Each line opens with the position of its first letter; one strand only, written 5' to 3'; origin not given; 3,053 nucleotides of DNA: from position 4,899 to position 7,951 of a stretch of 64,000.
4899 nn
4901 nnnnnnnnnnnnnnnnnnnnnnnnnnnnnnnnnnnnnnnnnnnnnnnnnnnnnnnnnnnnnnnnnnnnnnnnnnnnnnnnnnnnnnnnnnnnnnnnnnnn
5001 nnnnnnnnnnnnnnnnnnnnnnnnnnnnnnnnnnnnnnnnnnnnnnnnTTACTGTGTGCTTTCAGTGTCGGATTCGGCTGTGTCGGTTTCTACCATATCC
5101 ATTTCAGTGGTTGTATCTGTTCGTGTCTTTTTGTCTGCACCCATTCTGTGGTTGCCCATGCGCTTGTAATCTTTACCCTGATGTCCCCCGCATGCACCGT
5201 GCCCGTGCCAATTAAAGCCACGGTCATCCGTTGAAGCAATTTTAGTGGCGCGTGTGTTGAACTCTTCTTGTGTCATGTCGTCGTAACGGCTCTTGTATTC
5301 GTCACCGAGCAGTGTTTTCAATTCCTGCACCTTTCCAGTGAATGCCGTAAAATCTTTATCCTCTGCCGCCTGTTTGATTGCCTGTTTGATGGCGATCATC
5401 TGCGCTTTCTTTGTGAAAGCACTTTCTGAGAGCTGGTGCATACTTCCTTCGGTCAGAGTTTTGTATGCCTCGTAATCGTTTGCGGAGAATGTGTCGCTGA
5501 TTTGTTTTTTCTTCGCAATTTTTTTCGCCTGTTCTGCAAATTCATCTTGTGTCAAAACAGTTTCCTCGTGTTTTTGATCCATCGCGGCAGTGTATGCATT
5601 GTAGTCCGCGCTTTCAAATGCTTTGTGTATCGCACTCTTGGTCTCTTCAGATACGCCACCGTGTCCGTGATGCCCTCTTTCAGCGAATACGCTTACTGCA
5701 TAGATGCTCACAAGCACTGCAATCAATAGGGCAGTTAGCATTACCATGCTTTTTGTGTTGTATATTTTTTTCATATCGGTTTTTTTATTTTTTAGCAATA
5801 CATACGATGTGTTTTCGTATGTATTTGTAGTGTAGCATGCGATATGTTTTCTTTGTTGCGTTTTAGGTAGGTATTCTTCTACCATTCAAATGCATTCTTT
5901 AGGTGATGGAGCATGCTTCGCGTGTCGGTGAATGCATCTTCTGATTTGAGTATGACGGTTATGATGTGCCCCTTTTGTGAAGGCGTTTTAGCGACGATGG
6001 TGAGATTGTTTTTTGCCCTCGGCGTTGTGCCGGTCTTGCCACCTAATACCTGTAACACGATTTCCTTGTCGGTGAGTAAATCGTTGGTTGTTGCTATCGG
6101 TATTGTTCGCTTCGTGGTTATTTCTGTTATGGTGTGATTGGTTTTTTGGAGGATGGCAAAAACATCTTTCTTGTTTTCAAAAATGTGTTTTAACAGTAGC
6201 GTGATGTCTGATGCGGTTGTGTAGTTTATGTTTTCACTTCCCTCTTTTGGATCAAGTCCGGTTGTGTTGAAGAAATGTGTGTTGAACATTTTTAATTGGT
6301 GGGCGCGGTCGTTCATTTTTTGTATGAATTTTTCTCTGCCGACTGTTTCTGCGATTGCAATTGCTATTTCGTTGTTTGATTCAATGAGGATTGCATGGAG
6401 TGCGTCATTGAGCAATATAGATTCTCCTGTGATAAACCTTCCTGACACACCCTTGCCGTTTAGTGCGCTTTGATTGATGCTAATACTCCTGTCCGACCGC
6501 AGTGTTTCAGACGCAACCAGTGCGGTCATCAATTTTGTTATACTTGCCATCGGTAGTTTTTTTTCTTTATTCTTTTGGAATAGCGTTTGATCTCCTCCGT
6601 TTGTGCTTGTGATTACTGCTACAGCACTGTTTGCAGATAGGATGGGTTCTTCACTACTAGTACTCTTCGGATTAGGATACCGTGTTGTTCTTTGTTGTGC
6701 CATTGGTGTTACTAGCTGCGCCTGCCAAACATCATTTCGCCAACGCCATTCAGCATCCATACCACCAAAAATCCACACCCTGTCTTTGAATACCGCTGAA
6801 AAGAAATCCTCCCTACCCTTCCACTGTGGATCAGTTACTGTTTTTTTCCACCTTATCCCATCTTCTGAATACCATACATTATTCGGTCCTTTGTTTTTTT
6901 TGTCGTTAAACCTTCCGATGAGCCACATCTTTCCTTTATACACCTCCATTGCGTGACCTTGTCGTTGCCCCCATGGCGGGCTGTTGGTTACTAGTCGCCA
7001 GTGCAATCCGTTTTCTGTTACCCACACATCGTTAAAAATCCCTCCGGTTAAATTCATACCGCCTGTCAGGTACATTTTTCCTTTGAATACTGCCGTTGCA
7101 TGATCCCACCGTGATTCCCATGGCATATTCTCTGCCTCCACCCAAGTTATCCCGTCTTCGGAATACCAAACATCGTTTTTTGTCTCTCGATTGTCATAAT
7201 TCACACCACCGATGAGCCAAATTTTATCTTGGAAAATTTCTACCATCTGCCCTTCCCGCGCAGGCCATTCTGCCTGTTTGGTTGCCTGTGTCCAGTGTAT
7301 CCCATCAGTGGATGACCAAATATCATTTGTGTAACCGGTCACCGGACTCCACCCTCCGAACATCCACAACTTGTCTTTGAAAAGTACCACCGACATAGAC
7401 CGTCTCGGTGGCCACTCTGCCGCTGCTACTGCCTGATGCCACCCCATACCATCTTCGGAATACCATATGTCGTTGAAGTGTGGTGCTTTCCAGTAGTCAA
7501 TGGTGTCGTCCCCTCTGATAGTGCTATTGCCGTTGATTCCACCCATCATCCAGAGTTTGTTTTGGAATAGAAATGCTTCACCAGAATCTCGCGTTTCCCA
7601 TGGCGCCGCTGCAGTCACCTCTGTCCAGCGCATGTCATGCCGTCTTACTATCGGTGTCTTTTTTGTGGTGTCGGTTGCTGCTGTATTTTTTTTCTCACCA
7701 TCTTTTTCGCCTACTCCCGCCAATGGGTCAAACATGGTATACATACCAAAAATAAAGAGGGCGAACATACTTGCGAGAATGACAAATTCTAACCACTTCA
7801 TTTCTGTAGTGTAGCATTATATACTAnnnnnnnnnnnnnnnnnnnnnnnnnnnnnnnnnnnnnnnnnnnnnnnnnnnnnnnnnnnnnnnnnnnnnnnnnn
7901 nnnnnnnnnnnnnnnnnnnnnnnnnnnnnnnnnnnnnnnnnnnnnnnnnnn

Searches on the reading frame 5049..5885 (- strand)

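Call 3: search_protein_families(library=pfam, proteins=[window:5049-5885:-], max_evalue=0.1)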
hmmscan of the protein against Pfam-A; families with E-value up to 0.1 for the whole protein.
window:5049-5885:- (278 aa): 2 families
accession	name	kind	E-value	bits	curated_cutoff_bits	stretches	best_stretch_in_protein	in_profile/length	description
PF04328.18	Sel_put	-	0.072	13.7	25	0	92-120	19-48/61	Selenoprotein, putative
PF00356.27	LacI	-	0.098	12.9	27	0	74-95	22-43/46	Bacterial regulatory proteins, lacI family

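Call 4: search_protein_families(library=ncbifam, proteins=[window:5049-5885:-], max_evalue=0.1)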
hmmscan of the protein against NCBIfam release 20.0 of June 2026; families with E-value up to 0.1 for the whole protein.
window:5049-5885:- (278 aa): 0 families

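Call 78: search_protein_families(library=pfam, proteins=[window:5049-5777:-], max_evalue=0.01)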
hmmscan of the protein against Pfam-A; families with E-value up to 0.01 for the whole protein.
window:5049-5777:- (242 aa): 0 families

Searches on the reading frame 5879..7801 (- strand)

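Call 3: search_protein_families(library=pfam, proteins=[window:5879-7801:-], max_evalue=0.1)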
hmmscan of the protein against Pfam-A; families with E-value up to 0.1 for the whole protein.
window:5879-7801:- (640 aa): 9 families
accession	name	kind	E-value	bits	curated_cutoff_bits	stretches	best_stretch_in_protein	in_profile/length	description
PF00768.25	Peptidase_S11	-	1.3e-38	133.2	27.6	1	382-620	4-237/239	D-alanyl-D-alanine carboxypeptidase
PF24681.1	Kelch_KLHDC2_KLHL20_DRC7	-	7.4e-28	97.8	50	3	234-390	2-163/221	KLHDC2/KLHL20/DRC7 Kelch-repeats domain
PF24981.1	Beta-prop_ATRN-LZTR1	-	3.7e-17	62.9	50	3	194-289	1-101/289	Attractin/LZTR1 beta-propeller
PF01344.31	Kelch_1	-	2.3e-13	49.8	20.1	1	234-261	5-31/46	Kelch motif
PF13418.12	Kelch_4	-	1.6e-09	38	21.6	1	231-276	2-49/49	Galactose oxidase, central domain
PF13354.11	Beta-lactamase2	-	3.1e-09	36.9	22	1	401-578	8-178/214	Beta-lactamase enzyme family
PF13964.12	Kelch_6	-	5.4e-08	33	25.3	0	132-162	1-31/50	Kelch motif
PF07646.21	Kelch_2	-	5.6e-05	23.3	21.3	0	191-227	11-48/48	Kelch motif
PF02113.21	Peptidase_S13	-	0.0017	17.6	22.8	1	386-441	12-66/444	D-Ala-D-Ala carboxypeptidase 3 (S13) family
